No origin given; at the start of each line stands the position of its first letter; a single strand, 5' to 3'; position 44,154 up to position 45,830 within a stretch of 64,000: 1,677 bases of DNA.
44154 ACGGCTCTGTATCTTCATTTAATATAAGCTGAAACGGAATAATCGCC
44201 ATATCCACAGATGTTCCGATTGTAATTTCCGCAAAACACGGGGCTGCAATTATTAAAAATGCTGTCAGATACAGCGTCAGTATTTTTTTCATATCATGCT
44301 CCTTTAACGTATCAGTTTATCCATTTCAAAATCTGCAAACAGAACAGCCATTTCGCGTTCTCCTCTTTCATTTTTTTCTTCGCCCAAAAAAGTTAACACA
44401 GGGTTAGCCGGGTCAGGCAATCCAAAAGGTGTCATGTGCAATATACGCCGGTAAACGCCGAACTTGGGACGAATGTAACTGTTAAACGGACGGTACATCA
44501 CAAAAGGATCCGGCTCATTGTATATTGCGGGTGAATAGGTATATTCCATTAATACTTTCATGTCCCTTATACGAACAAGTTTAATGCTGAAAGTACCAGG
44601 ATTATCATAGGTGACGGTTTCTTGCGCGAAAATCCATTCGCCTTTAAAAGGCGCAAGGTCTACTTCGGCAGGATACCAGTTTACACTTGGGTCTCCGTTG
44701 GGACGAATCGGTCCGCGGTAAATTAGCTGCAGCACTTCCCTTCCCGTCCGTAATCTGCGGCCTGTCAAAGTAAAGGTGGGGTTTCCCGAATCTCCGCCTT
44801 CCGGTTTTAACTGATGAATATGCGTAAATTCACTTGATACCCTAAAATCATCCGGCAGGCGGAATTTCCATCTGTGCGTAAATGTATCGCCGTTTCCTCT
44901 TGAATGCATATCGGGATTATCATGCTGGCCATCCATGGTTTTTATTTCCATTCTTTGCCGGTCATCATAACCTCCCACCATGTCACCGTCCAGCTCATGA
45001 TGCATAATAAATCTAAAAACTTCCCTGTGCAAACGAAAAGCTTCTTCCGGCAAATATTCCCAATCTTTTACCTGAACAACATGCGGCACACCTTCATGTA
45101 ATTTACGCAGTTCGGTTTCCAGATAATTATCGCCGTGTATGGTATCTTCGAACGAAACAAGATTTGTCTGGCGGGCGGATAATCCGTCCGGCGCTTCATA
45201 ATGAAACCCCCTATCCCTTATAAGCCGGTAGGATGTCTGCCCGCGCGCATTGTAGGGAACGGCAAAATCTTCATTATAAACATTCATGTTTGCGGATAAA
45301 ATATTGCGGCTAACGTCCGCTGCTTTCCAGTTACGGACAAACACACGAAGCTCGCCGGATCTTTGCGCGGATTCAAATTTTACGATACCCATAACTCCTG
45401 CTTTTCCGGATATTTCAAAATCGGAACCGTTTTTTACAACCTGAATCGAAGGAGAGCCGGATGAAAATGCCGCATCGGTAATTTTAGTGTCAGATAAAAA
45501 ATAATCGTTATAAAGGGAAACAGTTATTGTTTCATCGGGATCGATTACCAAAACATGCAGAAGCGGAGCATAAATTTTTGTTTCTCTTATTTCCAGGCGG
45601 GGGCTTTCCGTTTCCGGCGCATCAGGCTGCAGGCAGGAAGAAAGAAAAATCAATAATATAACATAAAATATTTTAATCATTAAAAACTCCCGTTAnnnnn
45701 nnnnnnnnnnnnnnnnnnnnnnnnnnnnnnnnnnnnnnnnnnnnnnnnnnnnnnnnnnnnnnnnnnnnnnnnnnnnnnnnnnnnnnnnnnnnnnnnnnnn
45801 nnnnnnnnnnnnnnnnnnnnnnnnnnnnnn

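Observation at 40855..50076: Divergent six-gene surface locus: Ig-like lipoproteins, a beta-barrel and a lyase-like lipoprotein built around a shared uncharacterised module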

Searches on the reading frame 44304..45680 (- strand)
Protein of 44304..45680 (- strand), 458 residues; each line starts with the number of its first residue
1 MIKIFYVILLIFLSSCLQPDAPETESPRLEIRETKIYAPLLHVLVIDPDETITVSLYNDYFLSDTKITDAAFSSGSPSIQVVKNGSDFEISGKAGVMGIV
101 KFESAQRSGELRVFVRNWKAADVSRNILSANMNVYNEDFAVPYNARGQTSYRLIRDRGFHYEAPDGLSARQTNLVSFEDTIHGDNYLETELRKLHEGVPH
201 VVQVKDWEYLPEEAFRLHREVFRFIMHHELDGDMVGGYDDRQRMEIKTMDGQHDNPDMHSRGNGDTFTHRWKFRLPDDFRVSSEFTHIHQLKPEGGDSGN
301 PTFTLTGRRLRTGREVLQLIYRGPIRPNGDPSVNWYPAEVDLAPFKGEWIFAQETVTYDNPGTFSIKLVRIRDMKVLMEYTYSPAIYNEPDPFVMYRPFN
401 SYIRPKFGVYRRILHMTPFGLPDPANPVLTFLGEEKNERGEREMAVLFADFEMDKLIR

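Call 3: search_protein_families(library=pfam, proteins=[window:44304-45680:-], max_evalue=1)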
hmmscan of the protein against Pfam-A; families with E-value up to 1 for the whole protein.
window:44304-45680:- (458 aa): 1 family
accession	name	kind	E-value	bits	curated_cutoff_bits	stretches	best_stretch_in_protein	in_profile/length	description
PF14099.13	Polysacc_lyase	-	0.0016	18.8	29.9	1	235-306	46-107/210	Polysaccharide lyase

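Call 4: search_protein_families(library=ncbifam, proteins=[window:44304-45680:-], max_evalue=1)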
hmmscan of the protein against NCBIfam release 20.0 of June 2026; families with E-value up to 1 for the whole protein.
window:44304-45680:- (458 aa): 0 families

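Call 12: find_homologous_proteins(query=window:44304-45680:-, max_evalue=0.001)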
Query window:44304-45680:- (458 aa): 151 proteins with E <= 0.001 among 3381 candidates; the best 120 are listed.
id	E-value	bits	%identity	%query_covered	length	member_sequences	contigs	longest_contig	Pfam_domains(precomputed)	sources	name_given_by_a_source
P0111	0.0e+0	1067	100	100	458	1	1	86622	-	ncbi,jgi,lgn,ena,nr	ncbi:MAG: polysaccharide lyase [Treponema sp.]|nr:polysaccharide lyase [Treponema sp.]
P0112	1.5e-233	794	75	97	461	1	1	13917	-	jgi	jgi:hypothetical protein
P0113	9.5e-229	778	72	100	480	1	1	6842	-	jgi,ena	-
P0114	5.4e-227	772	73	99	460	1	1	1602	-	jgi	-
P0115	7.7e-225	765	72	98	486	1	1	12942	-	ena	-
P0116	8.5e-225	765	69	99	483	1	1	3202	-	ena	-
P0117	2.0e-223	760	71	99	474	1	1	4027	-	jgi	jgi:hypothetical protein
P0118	1.3e-192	659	65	91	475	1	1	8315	-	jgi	jgi:hypothetical protein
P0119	4.9e-162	558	57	100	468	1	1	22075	-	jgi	jgi:hypothetical protein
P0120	3.1e-159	549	57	97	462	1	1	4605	-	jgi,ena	-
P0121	6.7e-153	528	55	100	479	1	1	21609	-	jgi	jgi:hypothetical protein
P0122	2.3e-152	526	56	98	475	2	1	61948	-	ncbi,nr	ncbi:MAG: hypothetical protein LBH20_01475 [Treponema sp.]|nr:hypothetical protein [Treponema sp.]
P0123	4.4e-152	525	53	100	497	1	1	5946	-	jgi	-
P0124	1.7e-151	523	54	100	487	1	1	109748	-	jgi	jgi:hypothetical protein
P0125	5.4e-151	521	77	61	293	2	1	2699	-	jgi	-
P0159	7.8e-38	148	35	68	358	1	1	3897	PF14099.14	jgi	jgi:hypothetical protein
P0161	1.6e-32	131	42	44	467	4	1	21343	PF14099.14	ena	-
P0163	4.2e-32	129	42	43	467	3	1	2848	PF14099.14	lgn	-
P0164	6.7e-32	129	43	44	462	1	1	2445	PF14099.14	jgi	-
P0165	9.9e-31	125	41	43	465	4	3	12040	PF14099.14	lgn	-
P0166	5.1e-28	116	38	52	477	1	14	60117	PF14099.14,PF16389.12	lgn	-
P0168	1.2e-27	115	38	52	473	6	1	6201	PF14099.14,PF16389.12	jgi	jgi:hypothetical protein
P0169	4.5e-27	113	37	52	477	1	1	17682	PF14099.14,PF16389.12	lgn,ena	-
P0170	1.7e-26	111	35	60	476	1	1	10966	PF14099.14,PF16389.12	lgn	-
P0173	5.9e-26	109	38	44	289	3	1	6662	PF14099.14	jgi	jgi:hypothetical protein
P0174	6.6e-26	109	35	52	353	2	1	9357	PF14099.14,PF18962.8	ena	-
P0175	7.0e-26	109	37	44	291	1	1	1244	PF14099.14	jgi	-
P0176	9.6e-26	109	37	44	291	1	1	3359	PF14099.14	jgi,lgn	-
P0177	1.8e-25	108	39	47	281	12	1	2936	PF14099.14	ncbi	-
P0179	2.7e-25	107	37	44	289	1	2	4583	PF14099.14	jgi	jgi:hypothetical protein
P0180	2.8e-25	107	35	52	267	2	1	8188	PF14099.14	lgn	-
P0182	5.0e-25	106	34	51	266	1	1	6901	PF14099.14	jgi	-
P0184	8.0e-25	105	37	44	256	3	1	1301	PF14099.14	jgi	jgi:hypothetical protein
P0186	1.4e-24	105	37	52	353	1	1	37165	PF14099.14,PF18962.8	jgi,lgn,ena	-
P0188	2.4e-24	104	35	52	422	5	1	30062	PF14099.14,PF18998.7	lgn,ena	-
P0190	3.7e-24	103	35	53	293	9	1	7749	PF14099.14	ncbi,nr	ncbi:MAG: hypothetical protein EPN39_14930 [Chitinophagaceae bacterium]|nr:MAG: hypothetical protein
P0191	3.8e-24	103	38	47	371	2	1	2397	PF14099.14,PF18962.8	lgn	-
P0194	6.7e-24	102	35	52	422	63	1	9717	PF14099.14,PF18998.7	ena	-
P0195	7.1e-24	102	37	43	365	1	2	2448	PF14099.14,PF18962.8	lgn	-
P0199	1.5e-23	101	35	52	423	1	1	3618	PF14099.14,PF18998.7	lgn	-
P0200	1.5e-23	101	35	52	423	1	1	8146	PF14099.14,PF18998.7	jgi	jgi:hypothetical protein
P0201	1.5e-23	101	35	52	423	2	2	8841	PF14099.14,PF18998.7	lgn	-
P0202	2.0e-23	101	38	43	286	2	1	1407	PF14099.14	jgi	jgi:hypothetical protein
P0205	2.5e-23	101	38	43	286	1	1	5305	PF14099.14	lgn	-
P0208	3.5e-23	100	36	43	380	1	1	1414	PF14099.14,PF18962.8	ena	-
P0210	7.3e-23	99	34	52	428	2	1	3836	PF14099.14,PF18998.7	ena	-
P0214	9.5e-23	99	36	49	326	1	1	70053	PF14099.14,PF18962.8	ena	-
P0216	1.3e-22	98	36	49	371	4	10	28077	PF14099.14,PF18962.8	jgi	jgi:hypothetical protein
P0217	1.4e-22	98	36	44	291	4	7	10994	PF14099.14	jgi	jgi:hypothetical protein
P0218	1.5e-22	98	32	52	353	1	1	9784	PF14099.14,PF18962.8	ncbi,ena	-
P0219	1.8e-22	98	37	43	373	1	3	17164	PF14099.14,PF18962.8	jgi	jgi:hypothetical protein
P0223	3.4e-22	97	34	51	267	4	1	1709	PF14099.14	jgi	jgi:hypothetical protein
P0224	3.5e-22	97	33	56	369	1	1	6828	PF14099.14,PF13860.13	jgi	-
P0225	4.0e-22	97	34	52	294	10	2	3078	PF14099.14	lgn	-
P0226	1.0e-21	95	35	47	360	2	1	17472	PF14099.14,PF18962.8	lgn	-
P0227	1.3e-21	95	34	44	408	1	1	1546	PF14099.14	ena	-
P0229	1.8e-21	94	33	52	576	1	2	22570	PF14099.14,PF16389.12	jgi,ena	jgi:hypothetical protein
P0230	2.2e-21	94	35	52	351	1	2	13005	PF14099.14,PF18962.8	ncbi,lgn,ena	-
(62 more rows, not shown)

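Call 15: search_solved_structures(query=A2, max_evalue=10, show_alignments=3)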
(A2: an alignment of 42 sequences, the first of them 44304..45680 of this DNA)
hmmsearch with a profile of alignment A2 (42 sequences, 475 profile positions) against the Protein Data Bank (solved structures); distinct sequences matched with E-value up to 10: 11.
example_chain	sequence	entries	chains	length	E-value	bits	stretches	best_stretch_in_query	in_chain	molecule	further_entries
9whd_A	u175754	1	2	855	0.064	15.4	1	380-470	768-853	GH167 glycoside hydrolase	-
8glj_D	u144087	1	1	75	0.34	13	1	393-471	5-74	Por secretion system C-terminal sorting domain-containing protein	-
7ewk_L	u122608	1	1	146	1.5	10.9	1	240-264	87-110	Photosystem I reaction center subunit L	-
5l8r_L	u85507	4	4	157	1.9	10.5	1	240-264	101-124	Putative uncharacterized protein | PsaL | PsaL domain-containing protein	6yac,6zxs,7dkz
6yez_L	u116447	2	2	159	1.9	10.5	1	240-264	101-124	PsaL | PsaL domain-containing protein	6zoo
4rku_L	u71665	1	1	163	2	10.4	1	240-264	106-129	Photosystem I reaction center subunit XI, chloroplastic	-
4y28_L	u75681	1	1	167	2.1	10.4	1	240-264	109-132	Putative uncharacterized protein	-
7ew6_L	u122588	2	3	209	2.4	10.2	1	240-264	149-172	Photosystem I reaction center subunit XI, chloroplastic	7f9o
4xk8_L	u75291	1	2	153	2.7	10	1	240-264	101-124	Putative uncharacterized protein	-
3lw5_L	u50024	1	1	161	2.9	9.9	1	240-264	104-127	Putative uncharacterized protein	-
9xj1_L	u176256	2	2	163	3.1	9.8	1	241-264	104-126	Photosystem I reaction center subunit XI, chloroplastic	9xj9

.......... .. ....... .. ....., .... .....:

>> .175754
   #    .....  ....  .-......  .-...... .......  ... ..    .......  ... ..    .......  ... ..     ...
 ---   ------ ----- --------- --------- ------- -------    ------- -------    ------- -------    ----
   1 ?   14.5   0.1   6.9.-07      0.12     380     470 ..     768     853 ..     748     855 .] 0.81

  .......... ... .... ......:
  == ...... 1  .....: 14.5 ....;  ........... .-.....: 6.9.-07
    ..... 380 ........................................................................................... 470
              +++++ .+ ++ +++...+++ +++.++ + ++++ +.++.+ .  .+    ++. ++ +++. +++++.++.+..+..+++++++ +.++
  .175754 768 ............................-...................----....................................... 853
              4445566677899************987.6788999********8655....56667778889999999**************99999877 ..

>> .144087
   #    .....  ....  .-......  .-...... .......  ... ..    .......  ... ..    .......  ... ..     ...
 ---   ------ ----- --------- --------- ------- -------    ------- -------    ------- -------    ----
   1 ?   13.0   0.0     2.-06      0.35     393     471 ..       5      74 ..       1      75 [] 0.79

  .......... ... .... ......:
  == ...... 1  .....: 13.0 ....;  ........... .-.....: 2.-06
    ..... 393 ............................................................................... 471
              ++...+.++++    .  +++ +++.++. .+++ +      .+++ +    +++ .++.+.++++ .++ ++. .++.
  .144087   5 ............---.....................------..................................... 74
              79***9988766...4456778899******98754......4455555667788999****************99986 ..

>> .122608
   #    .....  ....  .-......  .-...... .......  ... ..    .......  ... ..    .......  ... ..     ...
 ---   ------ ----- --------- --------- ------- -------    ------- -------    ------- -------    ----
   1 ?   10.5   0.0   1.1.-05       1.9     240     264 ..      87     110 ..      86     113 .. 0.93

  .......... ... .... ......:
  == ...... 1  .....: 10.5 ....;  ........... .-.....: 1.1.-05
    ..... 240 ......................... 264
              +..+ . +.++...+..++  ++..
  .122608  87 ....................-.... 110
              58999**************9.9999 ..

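Call 16: search_protein_families(library=pfam, alignment_id=A2, max_evalue=0.01)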
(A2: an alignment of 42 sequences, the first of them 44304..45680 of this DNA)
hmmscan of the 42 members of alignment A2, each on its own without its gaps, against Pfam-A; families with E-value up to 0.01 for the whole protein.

A. member 1, window:44304-45680:- (458 aa): 1 family
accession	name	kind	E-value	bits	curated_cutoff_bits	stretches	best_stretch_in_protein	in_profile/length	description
PF14099.13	Polysacc_lyase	-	0.0016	18.8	29.9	1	235-306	46-107/210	Polysaccharide lyase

B. families by the number of members that match (of 42 scanned): 17 families
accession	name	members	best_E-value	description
PF14099.13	Polysacc_lyase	33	9.9e-09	Polysaccharide lyase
PF18962.6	Por_Secre_tail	8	1.7e-16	Secretion system C-terminal sorting domain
PF16389.11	DUF4998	4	3e-44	Domain of unknown function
PF18998.6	Flg_new_2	2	3.5e-25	Divergent InlB B-repeat domain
PF13860.13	FlgD_ig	2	5.8e-09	FlgD Ig-like domain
PF00041.27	fn3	2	3.1e-08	Fibronectin type III domain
PF09479.16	Flg_new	2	5.6e-06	Listeria-Bacteroides repeat domain (List_Bact_rpt)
PF07495.19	Y_Y_Y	2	0.0019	Y_Y_Y domain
PF22352.2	K319L-like_PKD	2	0.0038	K319L-like, PKD domain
PF00801.26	PKD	1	8.1e-06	PKD domain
PF14498.12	Glyco_hyd_65N_2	1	4.9e-05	Glycosyl hydrolase family 65, N-terminal domain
PF24421.1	Ig_J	1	0.00038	Tip attachment protein J, Ig-like domain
PF16323.11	DUF4959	1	0.0012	Domain of unknown function (DUF4959)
PF18961.6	DUF5703_N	1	0.0053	Domain of unknown function (DUF5703)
PF10342.15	Kre9_KNH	1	0.0056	Kre9/KNH-like N-terminal Ig-like domain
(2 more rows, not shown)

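Call 17: find_encoding_contigs(protein=window:44304-45680:-, flank=10000, max_places=4)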
Protein window:44304-45680:- (458 aa): 2 contigs read that carry it; 2 places shown.
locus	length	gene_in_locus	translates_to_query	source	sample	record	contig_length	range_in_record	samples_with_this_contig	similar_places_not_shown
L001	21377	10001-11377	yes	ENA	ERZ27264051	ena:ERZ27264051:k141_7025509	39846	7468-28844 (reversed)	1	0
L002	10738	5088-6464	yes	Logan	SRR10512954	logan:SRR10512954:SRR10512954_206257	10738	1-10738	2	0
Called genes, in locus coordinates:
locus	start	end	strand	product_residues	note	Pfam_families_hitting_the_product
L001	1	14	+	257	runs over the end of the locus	-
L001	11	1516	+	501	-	-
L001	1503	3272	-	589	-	PF02518:HATPase_c (weak), PF13589:HATPase_c_3, PF01119:DNA_mis_repair, PF08676:MutL_C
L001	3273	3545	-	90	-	PF02609:Exonuc_VII_S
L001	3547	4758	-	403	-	PF13742:tRNA_anti_2, PF01336:tRNA_anti-codon, PF02601:Exonuc_VII_L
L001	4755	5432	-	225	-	PF02308:MgtC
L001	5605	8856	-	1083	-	PF02368:Big_2 (faint)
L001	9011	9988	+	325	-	-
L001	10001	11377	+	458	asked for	-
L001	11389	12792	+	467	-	-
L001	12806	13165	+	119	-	-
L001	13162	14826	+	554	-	-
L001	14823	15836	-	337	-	PF03793:PASTA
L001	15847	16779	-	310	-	PF00551:Formyl_trans_N, PF02911:Formyl_trans_C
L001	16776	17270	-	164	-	PF01327:Pep_deformylase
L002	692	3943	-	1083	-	PF02368:Big_2 (faint)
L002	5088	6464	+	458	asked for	-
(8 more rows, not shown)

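Call 71: search_solved_structures(query=A8, max_evalue=10, show_alignments=2)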
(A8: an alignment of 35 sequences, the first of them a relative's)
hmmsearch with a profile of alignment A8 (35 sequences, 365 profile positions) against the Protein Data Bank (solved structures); distinct sequences matched with E-value up to 10: 3.
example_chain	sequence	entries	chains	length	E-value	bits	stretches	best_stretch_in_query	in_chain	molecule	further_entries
9whd_A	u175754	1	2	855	0.031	16.3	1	269-363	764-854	GH167 glycoside hydrolase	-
8glk_D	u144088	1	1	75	0.32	13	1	284-363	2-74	Endonuclease I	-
7ewk_L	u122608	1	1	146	2.9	9.8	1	143-165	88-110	Photosystem I reaction center subunit L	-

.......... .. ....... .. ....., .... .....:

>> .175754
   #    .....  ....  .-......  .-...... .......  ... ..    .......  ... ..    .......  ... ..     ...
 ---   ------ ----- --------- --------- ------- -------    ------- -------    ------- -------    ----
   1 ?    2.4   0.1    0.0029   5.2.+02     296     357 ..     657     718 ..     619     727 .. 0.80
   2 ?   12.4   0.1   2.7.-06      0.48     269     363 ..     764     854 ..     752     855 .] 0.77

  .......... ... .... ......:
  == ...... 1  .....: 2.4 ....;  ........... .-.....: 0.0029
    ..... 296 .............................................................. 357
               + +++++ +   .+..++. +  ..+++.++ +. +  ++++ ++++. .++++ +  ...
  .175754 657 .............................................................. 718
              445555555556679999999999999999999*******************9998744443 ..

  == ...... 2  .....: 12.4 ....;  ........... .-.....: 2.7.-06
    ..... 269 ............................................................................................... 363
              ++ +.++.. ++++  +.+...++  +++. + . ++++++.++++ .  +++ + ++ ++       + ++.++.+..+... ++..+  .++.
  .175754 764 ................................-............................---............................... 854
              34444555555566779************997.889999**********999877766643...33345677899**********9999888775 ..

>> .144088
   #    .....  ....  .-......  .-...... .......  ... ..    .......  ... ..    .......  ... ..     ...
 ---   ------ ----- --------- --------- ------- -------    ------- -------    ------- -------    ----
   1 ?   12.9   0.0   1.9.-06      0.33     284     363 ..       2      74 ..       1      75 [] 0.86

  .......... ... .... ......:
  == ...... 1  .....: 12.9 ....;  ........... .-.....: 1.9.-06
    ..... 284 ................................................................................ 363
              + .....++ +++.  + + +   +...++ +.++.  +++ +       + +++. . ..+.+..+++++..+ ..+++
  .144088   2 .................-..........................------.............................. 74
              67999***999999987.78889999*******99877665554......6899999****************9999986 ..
